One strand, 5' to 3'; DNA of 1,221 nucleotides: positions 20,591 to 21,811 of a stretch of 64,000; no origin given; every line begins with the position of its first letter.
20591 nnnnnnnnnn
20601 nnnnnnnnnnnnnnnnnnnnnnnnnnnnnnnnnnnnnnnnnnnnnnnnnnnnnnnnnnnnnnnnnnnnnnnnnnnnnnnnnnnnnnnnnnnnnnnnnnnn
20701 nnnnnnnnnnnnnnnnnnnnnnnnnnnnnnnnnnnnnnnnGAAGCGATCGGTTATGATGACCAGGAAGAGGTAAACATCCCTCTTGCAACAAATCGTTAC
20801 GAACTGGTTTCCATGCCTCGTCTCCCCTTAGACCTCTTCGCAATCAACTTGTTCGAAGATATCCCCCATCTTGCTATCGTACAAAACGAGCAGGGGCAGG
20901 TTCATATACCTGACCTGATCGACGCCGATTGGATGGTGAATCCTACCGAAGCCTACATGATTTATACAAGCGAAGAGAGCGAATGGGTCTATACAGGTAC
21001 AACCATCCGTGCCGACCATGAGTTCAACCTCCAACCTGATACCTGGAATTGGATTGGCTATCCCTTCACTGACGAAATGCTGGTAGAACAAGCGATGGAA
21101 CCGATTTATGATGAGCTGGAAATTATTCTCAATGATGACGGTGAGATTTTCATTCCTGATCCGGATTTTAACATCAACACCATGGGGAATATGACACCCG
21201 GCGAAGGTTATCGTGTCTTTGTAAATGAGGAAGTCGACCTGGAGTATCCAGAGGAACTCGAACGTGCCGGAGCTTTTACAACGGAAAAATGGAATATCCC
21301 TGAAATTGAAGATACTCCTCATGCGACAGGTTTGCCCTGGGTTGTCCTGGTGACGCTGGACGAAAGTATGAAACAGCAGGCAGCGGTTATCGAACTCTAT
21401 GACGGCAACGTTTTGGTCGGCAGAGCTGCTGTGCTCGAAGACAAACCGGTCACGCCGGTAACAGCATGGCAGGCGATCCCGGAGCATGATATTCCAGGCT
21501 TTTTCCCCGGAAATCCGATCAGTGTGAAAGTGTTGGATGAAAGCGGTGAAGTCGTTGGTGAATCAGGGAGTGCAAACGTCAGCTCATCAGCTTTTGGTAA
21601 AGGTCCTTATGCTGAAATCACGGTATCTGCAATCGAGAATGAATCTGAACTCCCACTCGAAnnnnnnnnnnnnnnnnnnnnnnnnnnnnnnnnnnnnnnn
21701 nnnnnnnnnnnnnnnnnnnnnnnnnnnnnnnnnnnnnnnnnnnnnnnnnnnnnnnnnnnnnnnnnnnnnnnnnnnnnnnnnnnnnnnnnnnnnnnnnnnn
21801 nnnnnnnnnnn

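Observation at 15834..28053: Expanded family of giant LVIVD-propeller T9SS cargo proteins (four adjacent here, plus three more at 46538, 51153 and, with a different fold, 37301)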

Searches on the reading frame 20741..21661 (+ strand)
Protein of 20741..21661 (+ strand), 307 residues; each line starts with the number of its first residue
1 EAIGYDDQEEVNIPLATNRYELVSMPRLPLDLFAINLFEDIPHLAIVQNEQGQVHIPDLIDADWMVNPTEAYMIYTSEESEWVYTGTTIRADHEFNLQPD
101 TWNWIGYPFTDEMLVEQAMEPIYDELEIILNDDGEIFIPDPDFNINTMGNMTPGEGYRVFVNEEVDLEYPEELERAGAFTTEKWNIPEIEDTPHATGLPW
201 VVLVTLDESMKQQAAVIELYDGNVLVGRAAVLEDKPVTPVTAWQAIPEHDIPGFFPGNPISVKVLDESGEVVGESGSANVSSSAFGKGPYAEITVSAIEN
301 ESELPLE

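Call 60: search_protein_families(library=pfam, proteins=[window:20741-21661:+], max_evalue=10)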
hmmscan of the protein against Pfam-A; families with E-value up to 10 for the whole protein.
seq(307 aa): 0 families

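Call 93: search_protein_representatives(protein=window:20765-21625:+)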
Query: 287 residues. Proteins with E-value up to 0.001 (for the whole library): 2209; up to 1e-10: 469; up to 1e-30: 140. The best 150 are listed.
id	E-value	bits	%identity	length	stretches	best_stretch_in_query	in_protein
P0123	4.9e-190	646.5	100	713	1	1-287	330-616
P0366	6.9e-83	294.8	36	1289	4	7-285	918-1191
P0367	2.3e-70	253.7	40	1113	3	3-286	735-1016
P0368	1.8e-68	247.4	33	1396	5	4-286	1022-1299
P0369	6.8e-65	235.7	43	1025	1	3-285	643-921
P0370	8.9e-65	235.3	42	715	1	5-286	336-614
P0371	1.1e-62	228.4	43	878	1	2-285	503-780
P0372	2.1e-62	227.5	37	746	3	10-286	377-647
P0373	6.0e-61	222.7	38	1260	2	5-285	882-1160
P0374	2.9e-60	220.5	36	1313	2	4-287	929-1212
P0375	1.0e-59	218.7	39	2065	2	5-283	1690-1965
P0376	1.0e-58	215.4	37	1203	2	4-286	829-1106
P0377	1.3e-57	211.8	42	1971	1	4-286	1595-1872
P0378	2.1e-57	211.1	39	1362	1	4-284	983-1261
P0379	2.8e-57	210.7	40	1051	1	4-285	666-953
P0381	3.3e-56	207.2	41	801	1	4-286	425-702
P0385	3.0e-55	204.0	35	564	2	6-285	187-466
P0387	1.2e-54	202.0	40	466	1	3-269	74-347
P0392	5.7e-53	196.5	38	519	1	4-285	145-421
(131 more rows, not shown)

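Call 94: search_protein_families(library=pfam, proteins=[P0366, P0367, P0369, P0370, P0371, P0372, P0381, P0385, P0387, P0392], max_evalue=0.0001)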
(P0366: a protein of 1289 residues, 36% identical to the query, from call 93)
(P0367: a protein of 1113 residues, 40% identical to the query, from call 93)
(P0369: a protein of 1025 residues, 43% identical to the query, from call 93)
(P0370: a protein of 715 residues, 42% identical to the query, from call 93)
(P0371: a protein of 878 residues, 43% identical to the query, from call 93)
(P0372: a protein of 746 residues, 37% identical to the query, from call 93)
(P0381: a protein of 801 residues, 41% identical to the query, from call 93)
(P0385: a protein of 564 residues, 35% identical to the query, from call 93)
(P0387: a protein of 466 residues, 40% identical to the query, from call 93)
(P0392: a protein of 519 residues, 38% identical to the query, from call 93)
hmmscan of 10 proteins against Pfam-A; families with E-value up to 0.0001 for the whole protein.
P0366 (1289 aa): 2 families
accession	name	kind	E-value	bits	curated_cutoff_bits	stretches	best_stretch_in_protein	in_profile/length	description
PF00082.27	Peptidase_S8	-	6.5e-47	160.7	21.8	1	146-452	2-288/288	Subtilase family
PF18962.6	Por_Secre_tail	-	1e-05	26.2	27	1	1208-1286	2-74/75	Secretion system C-terminal sorting domain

P0367 (1113 aa): 2 families
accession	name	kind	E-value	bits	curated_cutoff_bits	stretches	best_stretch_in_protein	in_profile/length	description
PF00082.27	Peptidase_S8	-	2.1e-43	149.1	21.8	1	89-381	3-276/288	Subtilase family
PF18962.6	Por_Secre_tail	-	7.4e-08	33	27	1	1032-1110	2-74/75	Secretion system C-terminal sorting domain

P0369 (1025 aa): 4 families
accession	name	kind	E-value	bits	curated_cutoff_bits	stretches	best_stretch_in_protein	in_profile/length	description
PF08309.17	LVIVD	-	5.5e-95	310.9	20.2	8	58-97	3-42/42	LVIVD repeat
PF09826.15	Beta_propel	-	1.6e-09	37.6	22.4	0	332-370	92-130/495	Beta propeller domain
PF21544.3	PorZ_N_b_propeller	-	5e-07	30.6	27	0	60-122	82-140/154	TSS9, PorZ, N-terminal beta-propeller domain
PF18962.6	Por_Secre_tail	-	7.1e-07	29.9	27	1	944-1022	2-74/75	Secretion system C-terminal sorting domain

P0370 (715 aa): 3 families
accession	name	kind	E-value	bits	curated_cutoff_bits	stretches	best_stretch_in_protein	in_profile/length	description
PF08309.17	LVIVD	-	2.3e-20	72.1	20.2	0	214-238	9-34/42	LVIVD repeat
PF09826.15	Beta_propel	-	6.3e-08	32.4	22.4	0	21-126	37-119/495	Beta propeller domain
PF18962.6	Por_Secre_tail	-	1.3e-06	29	27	1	634-712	2-74/75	Secretion system C-terminal sorting domain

P0371 (878 aa): 2 families
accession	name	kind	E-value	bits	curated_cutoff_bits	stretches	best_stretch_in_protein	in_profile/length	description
PF11551.14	Omp28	-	3.5e-08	33.9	34.9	1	21-168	11-164/171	Outer membrane protein Omp28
PF18962.6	Por_Secre_tail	-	6.4e-05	23.6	27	0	797-875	2-74/75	Secretion system C-terminal sorting domain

P0372 (746 aa): 3 families
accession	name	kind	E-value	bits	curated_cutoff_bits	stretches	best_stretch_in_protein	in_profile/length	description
PF18962.6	Por_Secre_tail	-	1.1e-09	38.9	27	1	665-743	2-74/75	Secretion system C-terminal sorting domain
PF13585.12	CHU_C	-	9.4e-06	26.1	27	1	679-741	23-81/86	CHU_C Type IX secretion signal domain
PF22544.2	HYDIN_VesB_CFA65-like_Ig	-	2.4e-05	24.9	25.5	1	152-234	6-88/100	HYDIN/CFA65/VesB-like, Ig-like domain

P0381 (801 aa): 1 family
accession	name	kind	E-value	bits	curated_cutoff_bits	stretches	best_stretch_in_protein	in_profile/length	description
PF18962.6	Por_Secre_tail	-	3.7e-10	40.4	27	1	720-798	2-74/75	Secretion system C-terminal sorting domain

P0385 (564 aa): 1 family
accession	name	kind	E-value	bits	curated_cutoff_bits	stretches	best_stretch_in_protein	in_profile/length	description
PF18962.6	Por_Secre_tail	-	1.6e-05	25.6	27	1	483-560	2-73/75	Secretion system C-terminal sorting domain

P0387 (466 aa): 2 families
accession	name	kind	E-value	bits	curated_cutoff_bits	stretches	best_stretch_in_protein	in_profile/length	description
PF18962.6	Por_Secre_tail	-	7.1e-06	26.7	27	1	385-461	2-72/75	Secretion system C-terminal sorting domain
PF08309.17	LVIVD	-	3.1e-05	23.7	20.2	0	1-32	8-39/42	LVIVD repeat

P0392 (519 aa): 1 family
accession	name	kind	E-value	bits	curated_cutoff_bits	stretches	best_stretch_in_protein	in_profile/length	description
PF18962.6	Por_Secre_tail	-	1.6e-08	35.2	27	1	438-516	2-74/75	Secretion system C-terminal sorting domain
